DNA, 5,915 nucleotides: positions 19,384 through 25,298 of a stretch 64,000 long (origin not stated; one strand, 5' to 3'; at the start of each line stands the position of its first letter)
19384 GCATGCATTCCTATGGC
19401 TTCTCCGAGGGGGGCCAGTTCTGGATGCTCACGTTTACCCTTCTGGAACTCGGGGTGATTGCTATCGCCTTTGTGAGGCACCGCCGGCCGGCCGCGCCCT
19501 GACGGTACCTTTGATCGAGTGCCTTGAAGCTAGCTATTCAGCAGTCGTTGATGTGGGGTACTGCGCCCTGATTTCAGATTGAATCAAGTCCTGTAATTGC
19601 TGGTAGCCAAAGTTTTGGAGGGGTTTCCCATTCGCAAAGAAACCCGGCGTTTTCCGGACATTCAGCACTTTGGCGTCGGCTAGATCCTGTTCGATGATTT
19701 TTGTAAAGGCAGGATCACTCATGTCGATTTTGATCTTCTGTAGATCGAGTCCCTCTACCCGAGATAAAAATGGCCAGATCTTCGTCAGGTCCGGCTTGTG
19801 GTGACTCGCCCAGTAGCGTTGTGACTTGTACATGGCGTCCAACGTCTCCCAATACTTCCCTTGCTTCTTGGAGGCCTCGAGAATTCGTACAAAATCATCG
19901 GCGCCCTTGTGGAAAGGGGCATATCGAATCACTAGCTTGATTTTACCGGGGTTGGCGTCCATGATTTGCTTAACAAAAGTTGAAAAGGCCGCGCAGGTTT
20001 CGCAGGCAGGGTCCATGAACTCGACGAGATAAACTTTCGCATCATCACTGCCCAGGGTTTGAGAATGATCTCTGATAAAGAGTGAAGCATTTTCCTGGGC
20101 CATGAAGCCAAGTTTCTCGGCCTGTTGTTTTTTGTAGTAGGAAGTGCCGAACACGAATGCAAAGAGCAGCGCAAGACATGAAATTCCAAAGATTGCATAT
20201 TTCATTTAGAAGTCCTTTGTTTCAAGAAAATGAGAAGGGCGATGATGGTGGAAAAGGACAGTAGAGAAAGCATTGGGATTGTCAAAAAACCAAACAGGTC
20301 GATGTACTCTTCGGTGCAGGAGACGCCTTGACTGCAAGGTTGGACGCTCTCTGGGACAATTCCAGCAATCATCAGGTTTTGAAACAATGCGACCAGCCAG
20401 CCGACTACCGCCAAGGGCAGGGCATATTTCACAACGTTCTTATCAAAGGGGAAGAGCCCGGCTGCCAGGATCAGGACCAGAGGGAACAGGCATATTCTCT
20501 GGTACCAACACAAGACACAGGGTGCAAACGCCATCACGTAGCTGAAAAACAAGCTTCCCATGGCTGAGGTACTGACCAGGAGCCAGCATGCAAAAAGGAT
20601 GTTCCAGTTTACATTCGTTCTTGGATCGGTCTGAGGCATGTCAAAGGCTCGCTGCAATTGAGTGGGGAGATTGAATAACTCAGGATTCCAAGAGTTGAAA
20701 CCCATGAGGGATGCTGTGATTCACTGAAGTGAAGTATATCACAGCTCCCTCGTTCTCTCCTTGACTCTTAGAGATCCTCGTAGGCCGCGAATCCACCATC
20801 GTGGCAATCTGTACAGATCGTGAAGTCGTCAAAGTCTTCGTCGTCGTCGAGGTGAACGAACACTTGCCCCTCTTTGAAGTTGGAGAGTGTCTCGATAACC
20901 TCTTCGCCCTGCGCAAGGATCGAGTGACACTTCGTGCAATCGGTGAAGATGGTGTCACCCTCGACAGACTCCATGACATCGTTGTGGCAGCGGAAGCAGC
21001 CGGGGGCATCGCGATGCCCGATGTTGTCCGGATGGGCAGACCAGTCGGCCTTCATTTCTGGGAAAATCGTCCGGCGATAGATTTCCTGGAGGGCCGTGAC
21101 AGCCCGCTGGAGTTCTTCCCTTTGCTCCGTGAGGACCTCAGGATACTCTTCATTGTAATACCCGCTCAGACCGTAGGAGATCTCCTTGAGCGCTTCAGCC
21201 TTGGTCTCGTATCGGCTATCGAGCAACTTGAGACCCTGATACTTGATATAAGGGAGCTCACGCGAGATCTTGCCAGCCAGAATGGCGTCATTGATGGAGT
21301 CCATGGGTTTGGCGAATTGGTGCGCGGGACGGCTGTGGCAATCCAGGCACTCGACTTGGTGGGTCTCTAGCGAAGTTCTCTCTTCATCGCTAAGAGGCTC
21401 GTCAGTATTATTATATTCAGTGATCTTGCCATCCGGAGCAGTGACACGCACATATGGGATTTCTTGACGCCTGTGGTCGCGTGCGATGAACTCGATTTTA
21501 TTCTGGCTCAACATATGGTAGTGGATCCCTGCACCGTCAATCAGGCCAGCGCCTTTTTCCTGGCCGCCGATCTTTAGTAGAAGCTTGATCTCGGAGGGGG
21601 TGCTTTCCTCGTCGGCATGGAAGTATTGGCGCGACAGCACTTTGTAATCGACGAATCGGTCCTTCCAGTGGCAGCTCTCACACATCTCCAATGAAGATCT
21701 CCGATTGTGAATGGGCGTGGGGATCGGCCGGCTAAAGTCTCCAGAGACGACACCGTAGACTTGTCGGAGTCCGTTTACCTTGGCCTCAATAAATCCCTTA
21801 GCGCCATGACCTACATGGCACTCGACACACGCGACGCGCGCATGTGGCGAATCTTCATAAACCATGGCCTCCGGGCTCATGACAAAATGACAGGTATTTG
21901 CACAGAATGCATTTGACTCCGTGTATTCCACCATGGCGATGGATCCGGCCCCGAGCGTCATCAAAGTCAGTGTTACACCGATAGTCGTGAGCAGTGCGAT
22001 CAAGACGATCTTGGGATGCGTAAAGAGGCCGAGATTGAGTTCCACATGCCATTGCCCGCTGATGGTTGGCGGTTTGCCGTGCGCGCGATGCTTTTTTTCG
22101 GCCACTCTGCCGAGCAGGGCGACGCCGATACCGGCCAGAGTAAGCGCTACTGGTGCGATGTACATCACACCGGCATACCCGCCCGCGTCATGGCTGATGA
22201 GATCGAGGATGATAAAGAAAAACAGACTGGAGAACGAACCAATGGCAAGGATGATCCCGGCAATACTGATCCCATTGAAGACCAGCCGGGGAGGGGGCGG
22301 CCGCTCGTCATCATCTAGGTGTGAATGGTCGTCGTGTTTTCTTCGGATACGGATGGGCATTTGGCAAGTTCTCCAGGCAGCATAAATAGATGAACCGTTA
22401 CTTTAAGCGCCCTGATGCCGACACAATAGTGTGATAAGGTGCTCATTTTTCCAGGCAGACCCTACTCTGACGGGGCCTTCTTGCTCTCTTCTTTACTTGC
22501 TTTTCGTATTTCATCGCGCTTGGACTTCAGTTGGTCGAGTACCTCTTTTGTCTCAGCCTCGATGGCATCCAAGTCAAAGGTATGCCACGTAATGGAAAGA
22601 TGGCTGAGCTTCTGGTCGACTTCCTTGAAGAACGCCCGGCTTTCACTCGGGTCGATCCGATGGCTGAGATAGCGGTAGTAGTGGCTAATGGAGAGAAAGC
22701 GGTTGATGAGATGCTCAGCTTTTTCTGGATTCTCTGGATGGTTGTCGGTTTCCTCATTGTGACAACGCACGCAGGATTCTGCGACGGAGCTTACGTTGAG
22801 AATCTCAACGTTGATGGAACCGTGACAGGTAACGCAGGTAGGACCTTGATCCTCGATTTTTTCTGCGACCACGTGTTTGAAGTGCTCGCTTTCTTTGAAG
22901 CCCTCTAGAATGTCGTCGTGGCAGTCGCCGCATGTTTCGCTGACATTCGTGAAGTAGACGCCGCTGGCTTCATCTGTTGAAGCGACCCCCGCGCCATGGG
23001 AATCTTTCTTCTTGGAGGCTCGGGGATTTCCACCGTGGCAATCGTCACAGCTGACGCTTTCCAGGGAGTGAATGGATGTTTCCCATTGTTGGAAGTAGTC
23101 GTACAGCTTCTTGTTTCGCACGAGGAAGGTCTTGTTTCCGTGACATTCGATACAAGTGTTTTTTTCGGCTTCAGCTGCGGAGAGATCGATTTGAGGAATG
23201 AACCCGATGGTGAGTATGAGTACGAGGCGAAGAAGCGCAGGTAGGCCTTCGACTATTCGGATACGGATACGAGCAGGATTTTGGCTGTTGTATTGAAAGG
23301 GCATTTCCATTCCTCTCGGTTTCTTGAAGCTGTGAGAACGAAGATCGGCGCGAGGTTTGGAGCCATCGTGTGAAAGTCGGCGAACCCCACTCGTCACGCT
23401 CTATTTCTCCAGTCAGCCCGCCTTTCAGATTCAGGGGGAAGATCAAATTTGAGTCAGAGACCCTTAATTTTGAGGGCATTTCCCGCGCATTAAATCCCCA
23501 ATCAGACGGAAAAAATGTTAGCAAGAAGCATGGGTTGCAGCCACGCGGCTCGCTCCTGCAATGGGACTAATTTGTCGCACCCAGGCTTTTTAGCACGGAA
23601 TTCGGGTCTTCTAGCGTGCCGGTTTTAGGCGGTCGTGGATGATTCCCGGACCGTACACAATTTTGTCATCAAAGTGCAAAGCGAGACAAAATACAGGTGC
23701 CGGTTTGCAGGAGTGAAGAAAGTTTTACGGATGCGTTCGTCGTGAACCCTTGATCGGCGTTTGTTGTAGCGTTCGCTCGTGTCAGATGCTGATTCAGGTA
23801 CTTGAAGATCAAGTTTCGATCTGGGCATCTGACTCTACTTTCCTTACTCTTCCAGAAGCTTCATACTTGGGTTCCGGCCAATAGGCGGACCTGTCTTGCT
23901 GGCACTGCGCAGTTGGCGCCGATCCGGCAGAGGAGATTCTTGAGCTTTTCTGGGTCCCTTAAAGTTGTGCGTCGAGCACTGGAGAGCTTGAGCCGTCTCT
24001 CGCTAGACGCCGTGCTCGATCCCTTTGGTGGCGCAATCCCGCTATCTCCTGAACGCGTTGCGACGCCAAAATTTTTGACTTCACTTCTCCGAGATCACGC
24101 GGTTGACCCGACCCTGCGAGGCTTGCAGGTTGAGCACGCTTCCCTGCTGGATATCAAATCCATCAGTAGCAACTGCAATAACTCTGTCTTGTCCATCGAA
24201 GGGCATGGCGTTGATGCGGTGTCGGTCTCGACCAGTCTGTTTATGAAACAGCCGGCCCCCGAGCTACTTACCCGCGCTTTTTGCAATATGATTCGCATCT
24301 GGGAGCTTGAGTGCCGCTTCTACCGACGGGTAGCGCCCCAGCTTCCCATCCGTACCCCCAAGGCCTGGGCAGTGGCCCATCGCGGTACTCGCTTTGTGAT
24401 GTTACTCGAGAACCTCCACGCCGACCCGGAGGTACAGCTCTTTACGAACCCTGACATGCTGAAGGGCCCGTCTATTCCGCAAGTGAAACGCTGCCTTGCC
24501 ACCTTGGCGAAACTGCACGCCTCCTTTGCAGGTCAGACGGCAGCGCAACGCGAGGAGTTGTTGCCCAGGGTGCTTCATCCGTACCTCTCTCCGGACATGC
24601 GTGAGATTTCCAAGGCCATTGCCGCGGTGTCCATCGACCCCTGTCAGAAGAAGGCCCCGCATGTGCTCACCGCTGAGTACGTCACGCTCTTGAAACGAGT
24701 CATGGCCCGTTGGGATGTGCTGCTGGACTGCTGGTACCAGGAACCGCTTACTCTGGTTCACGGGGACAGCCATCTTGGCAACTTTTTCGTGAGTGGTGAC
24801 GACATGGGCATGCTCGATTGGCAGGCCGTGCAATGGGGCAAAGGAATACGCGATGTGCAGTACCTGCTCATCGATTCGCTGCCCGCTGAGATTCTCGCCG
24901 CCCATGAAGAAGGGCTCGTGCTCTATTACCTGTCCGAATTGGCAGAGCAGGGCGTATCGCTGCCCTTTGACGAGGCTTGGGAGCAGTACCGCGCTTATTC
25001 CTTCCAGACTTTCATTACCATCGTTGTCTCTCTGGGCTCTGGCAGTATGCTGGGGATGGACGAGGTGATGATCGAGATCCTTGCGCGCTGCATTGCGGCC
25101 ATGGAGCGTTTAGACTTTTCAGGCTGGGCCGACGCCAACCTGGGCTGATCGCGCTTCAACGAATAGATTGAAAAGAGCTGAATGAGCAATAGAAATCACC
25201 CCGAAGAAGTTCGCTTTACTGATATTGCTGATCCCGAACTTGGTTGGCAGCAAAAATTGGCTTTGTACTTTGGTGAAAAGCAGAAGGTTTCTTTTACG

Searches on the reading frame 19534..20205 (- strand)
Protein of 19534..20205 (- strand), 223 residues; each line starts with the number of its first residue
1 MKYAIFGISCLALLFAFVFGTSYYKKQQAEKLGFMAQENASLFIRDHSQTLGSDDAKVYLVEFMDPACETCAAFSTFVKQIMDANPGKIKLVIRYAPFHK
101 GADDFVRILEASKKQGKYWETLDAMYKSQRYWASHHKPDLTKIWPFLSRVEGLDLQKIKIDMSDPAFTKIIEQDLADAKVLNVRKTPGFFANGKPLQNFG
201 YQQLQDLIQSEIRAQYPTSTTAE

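Call 9: search_protein_families(library=pfam, proteins=[window:19534-20205:-], max_evalue=0.01)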
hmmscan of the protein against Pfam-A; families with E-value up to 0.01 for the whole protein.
window:19534-20205:- (223 aa): 3 families
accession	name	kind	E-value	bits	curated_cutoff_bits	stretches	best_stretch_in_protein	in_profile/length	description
PF13462.12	Thioredoxin_4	-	3.3e-22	79.9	23.2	1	49-209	6-164/165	Thioredoxin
PF01323.26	DSBA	-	3.4e-06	27.4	25.6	1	101-207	84-186/191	DSBA-like thioredoxin domain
PF13743.12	Thioredoxin_5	-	0.0011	19.2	27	0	63-94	3-34/186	Thioredoxin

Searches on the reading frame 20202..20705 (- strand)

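Call 9: search_protein_families(library=pfam, proteins=[window:20202-20705:-], max_evalue=0.01)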
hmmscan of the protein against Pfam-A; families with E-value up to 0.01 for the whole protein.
window:20202-20705:- (167 aa): 1 family
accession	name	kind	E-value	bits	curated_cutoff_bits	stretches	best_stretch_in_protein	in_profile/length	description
PF02600.21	DsbB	-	5.1e-09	37.1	22.1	1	38-160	6-147/148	Disulfide bond formation protein DsbB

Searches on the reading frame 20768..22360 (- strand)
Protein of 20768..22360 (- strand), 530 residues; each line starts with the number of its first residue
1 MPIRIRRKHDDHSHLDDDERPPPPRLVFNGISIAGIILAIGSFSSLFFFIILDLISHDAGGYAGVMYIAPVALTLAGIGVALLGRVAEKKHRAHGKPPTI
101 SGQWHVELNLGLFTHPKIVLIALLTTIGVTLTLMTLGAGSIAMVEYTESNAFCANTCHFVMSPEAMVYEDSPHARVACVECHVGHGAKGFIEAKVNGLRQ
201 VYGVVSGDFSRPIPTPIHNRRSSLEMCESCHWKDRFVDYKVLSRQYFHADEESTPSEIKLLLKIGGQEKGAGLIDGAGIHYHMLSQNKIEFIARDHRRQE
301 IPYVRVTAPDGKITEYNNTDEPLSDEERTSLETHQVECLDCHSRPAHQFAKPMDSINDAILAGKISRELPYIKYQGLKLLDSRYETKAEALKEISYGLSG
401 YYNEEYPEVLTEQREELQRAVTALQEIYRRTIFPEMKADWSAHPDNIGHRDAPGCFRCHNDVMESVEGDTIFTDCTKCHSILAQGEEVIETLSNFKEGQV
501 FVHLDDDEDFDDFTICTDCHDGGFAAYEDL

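Call 9: search_protein_families(library=pfam, proteins=[window:20768-22360:-], max_evalue=0.01)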
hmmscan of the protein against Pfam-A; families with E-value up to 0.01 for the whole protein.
window:20768-22360:- (530 aa): 4 families
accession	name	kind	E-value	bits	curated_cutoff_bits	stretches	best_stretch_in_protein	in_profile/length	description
PF03264.19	Cytochrom_NNT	-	3.5e-08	33.8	24.1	1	120-211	7-101/174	NapC/NirT cytochrome c family, N-terminal region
PF14537.11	Cytochrom_c3_2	-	1.2e-05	26.1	25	1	452-521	5-65/79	Cytochrome c3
PF14522.11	Cytochrome_C7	-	5.5e-05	23.4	24.8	0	473-525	14-53/67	Cytochrome c7 and related cytochrome c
PF02085.21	Cytochrom_CIII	-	0.00043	21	22.9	0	449-521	28-83/101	Class III cytochrome C family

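Call 84: search_protein_families(library=ncbifam, proteins=[window:20768-22360:-], max_evalue=0.00001)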
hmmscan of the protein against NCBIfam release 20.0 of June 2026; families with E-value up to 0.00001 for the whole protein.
window:20768-22360:- (530 aa): 2 families
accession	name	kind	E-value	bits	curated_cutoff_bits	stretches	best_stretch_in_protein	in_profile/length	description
TIGR03153.1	cytochr_NrfH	equivalog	5.1e-14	52.5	134.2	1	129-232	8-110/138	cytochrome c nitrite reductase small subunit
TIGR02162.1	torC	equivalog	4.7e-07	29.4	478.2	0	121-212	16-111/387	pentaheme c-type cytochrome TorC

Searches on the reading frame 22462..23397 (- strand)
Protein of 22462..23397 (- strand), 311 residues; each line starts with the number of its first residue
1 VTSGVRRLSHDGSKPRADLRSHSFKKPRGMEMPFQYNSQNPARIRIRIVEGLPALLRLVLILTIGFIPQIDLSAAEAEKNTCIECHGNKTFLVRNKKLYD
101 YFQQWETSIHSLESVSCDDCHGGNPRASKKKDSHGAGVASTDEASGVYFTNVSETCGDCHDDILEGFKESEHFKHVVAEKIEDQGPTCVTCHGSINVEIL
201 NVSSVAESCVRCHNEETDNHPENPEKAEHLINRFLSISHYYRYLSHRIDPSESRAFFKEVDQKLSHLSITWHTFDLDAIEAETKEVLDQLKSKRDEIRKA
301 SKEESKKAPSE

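Call 9: search_protein_families(library=pfam, proteins=[window:22462-23397:-], max_evalue=0.01)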
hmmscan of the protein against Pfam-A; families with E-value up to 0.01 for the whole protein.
window:22462-23397:- (311 aa): 10 families
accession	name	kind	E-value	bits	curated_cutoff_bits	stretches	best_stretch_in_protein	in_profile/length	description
PF14522.11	Cytochrome_C7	-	6.8e-10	39.1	24.8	3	153-214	13-67/67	Cytochrome c7 and related cytochrome c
PF22113.1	Mtrc-MtrF_II-IV_dom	-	3.4e-09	36.9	30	2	106-195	73-166/176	Outer membrane cytochrome MtrC/MtrF-like, domains II/IV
PF14537.11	Cytochrom_c3_2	-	4.9e-07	30.6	25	2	75-123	22-66/79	Cytochrome c3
PF09699.15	Paired_CXXCH_1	-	1.2e-05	25.3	20.6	0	187-216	8-39/41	Doubled CXXCH motif (Paired_CXXCH_1)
PF00684.25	DnaJ_CXXCXGXG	-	1.6e-05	25.5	32.7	0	117-160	1-48/65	DnaJ central domain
PF13435.11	Cytochrome_C554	-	0.00068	21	20.8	0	74-122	43-84/84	Cytochrome c554 and c-prime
PF03264.19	Cytochrom_NNT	-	0.0025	18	24.1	1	150-196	122-168/174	NapC/NirT cytochrome c family, N-terminal region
PF02085.21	Cytochrom_CIII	-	0.0026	18.5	22.9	0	77-133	44-94/101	Class III cytochrome C family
PF02335.20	Cytochrom_C552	-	0.0035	16.8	24.1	1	102-165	232-287/438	Cytochrome c552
PF22678.1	Cytochrom_c_NrfB-like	-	0.0097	16.8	27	0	76-125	30-69/89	Cytochrome c-type protein NrfB-like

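Call 84: search_protein_families(library=ncbifam, proteins=[window:22462-23397:-], max_evalue=0.00001)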
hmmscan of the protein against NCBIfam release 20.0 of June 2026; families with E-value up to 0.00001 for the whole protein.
window:22462-23397:- (311 aa): 1 family
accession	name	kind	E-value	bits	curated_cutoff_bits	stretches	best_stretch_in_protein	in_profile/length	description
TIGR03508.1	decahem_SO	subfamily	7.7e-09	35.4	192.2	1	74-216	65-177/258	DmsE family decaheme c-type cytochrome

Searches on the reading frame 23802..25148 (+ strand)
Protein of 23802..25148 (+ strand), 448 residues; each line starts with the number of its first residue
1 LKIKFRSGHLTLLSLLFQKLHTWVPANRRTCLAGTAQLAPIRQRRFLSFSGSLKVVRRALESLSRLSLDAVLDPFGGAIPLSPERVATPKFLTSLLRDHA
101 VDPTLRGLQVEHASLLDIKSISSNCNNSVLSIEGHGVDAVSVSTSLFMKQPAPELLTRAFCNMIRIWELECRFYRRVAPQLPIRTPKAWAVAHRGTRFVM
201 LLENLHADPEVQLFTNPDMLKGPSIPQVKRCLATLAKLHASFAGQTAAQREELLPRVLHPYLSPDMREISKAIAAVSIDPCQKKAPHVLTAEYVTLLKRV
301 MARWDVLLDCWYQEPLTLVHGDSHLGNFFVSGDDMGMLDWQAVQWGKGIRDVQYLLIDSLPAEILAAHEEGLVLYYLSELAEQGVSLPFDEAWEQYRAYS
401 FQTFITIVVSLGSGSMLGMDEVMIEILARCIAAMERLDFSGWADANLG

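Call 9: search_protein_families(library=pfam, proteins=[window:23802-25148:+], max_evalue=0.01)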
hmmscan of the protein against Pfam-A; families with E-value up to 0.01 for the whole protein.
window:23802-25148:+ (448 aa): 2 families
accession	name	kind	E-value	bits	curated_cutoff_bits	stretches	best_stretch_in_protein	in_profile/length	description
PF02958.26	EcKL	-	2.1e-18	67.1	22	1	138-383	21-288/294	Ecdysteroid kinase-like family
PF01636.29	APH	-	5.3e-09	36.6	23.2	1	228-377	97-230/239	Phosphotransferase enzyme family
